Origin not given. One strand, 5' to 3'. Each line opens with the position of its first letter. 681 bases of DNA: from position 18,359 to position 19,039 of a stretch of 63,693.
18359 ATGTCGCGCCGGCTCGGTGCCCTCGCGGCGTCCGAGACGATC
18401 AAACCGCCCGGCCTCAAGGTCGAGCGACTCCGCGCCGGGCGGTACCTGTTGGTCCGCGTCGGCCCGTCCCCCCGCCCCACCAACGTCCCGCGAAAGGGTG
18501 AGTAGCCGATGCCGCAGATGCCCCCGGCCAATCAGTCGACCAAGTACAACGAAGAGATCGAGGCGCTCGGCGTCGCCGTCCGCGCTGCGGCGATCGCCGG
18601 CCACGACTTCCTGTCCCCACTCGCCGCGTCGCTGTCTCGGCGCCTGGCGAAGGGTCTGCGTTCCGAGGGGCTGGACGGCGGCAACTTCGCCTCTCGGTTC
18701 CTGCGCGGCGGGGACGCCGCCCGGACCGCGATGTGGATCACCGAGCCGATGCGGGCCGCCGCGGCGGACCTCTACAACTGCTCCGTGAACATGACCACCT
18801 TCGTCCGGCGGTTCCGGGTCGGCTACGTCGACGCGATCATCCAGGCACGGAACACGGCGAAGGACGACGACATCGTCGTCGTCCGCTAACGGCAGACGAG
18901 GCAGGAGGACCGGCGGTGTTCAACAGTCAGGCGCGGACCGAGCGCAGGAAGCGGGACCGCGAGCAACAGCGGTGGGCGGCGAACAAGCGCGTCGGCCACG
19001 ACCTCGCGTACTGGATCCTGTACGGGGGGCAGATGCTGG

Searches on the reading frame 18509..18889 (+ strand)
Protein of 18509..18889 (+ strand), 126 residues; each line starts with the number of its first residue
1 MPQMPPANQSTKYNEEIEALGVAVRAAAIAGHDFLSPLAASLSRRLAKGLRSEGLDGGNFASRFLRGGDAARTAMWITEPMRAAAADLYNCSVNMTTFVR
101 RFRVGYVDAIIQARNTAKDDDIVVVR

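Call 6: search_protein_families(library=pfam, proteins=[window:18509-18889:+], max_evalue=0.01)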
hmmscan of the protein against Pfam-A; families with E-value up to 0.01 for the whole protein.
window:18509-18889:+ (126 aa): 0 families

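Call 12: search_protein_families(library=ncbifam, proteins=[window:18509-18889:+], max_evalue=0.001)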
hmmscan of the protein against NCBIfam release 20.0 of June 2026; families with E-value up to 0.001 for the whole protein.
window:18509-18889:+ (126 aa): 0 families
